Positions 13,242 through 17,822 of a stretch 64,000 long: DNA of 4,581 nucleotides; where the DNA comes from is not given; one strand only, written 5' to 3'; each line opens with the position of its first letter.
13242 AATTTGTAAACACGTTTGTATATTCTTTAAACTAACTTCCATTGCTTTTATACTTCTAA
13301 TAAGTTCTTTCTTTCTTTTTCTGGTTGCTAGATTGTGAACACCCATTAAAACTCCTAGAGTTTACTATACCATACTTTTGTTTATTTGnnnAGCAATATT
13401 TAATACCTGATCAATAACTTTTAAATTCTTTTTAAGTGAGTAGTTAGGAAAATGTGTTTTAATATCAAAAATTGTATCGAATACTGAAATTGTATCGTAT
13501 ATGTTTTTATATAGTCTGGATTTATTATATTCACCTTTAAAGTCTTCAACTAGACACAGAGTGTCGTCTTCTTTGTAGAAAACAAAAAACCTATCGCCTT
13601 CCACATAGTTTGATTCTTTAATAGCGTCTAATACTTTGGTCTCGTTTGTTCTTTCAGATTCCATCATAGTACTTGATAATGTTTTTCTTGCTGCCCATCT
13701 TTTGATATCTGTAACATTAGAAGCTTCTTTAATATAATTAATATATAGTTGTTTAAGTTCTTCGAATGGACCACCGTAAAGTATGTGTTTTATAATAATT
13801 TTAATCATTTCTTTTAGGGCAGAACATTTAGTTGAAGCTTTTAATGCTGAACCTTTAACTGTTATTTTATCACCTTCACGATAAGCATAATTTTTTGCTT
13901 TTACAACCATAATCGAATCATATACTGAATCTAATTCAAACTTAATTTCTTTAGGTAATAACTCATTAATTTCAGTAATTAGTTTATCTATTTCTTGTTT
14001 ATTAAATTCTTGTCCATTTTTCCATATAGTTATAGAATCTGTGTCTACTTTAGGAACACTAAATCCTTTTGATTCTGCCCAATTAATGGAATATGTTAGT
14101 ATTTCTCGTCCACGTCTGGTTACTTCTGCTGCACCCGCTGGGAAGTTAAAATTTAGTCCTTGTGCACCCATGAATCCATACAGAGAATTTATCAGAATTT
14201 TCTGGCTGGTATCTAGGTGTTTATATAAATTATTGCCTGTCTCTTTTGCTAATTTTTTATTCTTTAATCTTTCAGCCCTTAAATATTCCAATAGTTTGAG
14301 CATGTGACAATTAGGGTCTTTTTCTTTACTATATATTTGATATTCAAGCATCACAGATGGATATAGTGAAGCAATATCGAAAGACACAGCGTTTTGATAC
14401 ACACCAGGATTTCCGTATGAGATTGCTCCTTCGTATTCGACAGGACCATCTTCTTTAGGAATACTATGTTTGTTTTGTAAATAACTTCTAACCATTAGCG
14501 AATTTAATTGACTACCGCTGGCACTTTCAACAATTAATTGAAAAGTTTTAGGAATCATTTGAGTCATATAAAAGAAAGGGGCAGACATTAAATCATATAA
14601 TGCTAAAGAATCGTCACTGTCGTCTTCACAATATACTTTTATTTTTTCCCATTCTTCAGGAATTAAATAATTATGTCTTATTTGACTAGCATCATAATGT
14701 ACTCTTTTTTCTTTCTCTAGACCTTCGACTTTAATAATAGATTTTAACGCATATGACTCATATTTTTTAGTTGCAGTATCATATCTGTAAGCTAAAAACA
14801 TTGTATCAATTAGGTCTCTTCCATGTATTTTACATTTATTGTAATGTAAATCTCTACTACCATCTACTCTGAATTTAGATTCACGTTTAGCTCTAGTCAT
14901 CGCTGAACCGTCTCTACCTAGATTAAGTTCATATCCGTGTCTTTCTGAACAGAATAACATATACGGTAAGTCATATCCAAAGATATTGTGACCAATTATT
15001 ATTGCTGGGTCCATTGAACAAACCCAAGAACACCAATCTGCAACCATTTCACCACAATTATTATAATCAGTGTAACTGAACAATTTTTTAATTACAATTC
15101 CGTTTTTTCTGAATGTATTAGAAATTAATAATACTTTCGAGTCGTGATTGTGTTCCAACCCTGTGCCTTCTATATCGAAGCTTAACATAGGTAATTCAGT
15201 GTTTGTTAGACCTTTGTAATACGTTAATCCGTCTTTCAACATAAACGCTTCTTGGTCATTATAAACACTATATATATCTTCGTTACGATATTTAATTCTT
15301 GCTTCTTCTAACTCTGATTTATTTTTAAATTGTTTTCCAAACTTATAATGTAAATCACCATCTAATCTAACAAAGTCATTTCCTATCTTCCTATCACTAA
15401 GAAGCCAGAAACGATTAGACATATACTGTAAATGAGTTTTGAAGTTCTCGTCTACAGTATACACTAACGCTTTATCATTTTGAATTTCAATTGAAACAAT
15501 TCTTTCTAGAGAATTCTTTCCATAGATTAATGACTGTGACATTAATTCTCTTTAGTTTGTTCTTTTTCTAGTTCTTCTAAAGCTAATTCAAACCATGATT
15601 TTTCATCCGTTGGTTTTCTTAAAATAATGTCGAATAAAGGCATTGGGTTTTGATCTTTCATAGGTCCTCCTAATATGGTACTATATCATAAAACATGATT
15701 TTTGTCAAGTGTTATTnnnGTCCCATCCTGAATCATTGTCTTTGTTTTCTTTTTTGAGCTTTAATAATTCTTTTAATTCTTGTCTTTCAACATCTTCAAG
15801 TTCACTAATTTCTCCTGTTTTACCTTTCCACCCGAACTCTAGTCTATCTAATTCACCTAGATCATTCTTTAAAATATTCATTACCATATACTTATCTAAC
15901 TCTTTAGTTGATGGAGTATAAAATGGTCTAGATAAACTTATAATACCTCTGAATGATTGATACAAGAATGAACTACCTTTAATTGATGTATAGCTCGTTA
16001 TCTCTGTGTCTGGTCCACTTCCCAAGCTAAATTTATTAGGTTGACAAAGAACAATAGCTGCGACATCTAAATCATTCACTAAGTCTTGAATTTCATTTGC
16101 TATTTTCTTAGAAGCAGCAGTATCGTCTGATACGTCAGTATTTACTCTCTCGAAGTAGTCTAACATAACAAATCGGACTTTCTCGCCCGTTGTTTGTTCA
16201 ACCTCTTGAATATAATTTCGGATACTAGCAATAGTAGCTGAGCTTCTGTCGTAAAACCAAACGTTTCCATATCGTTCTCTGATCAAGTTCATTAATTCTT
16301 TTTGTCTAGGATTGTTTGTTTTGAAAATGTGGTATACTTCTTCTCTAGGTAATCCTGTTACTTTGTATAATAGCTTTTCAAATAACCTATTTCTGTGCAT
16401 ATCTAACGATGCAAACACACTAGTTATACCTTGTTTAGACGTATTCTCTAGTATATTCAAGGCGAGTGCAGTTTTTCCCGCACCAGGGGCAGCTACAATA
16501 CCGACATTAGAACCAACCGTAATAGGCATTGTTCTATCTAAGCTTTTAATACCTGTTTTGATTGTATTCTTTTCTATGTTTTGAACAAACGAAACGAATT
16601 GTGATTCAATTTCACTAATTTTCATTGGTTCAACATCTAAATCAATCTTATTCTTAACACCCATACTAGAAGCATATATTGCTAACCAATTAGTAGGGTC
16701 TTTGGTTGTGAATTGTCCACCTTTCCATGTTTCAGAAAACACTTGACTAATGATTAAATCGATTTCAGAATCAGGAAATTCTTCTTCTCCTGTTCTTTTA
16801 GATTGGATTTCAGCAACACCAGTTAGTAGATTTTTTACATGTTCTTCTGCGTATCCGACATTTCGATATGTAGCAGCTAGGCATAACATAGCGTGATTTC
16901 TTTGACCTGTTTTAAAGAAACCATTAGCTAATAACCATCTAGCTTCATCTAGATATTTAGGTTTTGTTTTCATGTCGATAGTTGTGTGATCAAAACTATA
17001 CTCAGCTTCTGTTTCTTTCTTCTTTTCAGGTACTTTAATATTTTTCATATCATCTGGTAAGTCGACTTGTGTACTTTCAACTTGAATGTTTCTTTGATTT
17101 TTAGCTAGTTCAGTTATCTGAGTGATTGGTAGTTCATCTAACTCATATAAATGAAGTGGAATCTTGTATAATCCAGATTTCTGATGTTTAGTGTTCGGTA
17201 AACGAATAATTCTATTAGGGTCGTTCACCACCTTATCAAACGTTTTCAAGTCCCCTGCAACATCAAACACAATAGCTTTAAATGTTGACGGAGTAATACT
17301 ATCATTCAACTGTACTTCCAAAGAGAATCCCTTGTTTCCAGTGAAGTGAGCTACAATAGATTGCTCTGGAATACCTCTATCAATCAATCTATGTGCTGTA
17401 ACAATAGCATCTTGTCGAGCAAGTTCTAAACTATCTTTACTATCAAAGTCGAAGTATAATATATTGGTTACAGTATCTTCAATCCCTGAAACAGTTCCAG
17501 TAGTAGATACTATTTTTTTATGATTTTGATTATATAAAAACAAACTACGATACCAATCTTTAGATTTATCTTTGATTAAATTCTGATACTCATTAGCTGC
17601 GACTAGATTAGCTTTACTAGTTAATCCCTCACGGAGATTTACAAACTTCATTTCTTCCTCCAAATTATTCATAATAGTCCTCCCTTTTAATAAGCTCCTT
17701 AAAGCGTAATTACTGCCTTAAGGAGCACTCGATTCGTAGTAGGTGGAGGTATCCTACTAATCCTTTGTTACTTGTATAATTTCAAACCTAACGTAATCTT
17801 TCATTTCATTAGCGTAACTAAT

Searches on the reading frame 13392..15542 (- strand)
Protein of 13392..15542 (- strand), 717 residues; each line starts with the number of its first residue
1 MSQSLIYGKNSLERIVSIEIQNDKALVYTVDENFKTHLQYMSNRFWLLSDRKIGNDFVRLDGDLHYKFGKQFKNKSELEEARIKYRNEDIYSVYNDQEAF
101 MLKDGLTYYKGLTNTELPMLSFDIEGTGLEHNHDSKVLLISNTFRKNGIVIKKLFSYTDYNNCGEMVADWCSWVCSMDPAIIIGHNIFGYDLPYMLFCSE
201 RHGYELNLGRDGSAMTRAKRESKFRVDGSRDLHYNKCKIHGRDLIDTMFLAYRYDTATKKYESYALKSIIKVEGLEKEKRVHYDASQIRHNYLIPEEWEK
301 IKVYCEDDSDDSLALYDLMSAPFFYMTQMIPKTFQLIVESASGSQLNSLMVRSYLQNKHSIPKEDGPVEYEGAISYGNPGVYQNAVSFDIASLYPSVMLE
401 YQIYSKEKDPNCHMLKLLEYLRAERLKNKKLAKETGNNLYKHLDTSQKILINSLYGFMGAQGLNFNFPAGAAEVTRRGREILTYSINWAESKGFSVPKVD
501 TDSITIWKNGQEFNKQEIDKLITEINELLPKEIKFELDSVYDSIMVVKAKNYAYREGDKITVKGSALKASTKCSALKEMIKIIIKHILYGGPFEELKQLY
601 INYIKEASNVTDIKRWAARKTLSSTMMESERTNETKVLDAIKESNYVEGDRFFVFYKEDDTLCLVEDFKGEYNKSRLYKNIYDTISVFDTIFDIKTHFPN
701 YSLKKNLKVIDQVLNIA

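Call 75: search_protein_families(library=phrogs, proteins=[window:13392-15542:-], max_evalue=0.001)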
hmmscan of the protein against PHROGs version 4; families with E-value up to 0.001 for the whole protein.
window:13392-15542:- (717 aa): 5 families
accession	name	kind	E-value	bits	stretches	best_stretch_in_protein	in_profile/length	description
phrog_262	-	DNA, RNA and nucleotide metabolism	1e-40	140.7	2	21-407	17-421/856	DNA polymerase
phrog_1252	-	DNA, RNA and nucleotide metabolism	3.5e-17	63.2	1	384-595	350-549/663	DNA polymerase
phrog_2062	-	DNA, RNA and nucleotide metabolism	1.1e-11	45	1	155-403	175-417/502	DNA polymerase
phrog_1918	-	DNA, RNA and nucleotide metabolism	1.6e-07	31.7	1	419-492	14-83/382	DNA polymerase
phrog_403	-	DNA, RNA and nucleotide metabolism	0.00058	19.9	0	152-320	116-247/321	DNA polymerase exonuclease subunit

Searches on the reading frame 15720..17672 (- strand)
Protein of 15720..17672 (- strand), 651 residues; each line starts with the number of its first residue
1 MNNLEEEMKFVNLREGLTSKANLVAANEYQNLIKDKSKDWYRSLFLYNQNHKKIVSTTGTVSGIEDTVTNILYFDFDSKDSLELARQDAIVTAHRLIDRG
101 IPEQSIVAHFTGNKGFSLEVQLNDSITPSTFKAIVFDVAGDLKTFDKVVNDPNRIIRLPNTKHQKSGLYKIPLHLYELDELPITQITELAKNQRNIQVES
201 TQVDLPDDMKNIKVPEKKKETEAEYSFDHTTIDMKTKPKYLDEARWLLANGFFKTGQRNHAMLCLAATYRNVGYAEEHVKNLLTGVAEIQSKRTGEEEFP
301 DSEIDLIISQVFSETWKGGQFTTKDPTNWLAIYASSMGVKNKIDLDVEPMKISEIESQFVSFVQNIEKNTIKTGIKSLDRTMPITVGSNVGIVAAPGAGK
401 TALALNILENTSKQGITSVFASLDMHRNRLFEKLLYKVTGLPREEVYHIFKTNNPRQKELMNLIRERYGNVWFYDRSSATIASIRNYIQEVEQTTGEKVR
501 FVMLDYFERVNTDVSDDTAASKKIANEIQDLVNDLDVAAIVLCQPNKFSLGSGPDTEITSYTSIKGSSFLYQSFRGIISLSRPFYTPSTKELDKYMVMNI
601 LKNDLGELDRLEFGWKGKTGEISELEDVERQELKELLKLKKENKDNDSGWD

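Call 75: search_protein_families(library=phrogs, proteins=[window:15720-17672:-], max_evalue=0.001)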
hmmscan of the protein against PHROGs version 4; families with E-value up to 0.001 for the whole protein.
window:15720-17672:- (651 aa): 6 families
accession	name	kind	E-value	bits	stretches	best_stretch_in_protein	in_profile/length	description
phrog_19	-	DNA, RNA and nucleotide metabolism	3.4e-32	113.1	1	346-636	306-592/621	DnaB-like replicative helicase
phrog_18685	-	unknown function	4.8e-18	65.5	1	70-293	69-312/1028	-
phrog_239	-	DNA, RNA and nucleotide metabolism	1.6e-17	64.7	1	367-629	335-603/801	DNA primase/helicase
phrog_243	-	DNA, RNA and nucleotide metabolism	1e-16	61.7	1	376-547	23-193/273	DnaB-like replicative helicase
phrog_16345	-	DNA, RNA and nucleotide metabolism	1.7e-15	57.1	1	53-283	49-284/972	primase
phrog_9660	-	unknown function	0.00024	21.4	0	141-221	177-262/407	-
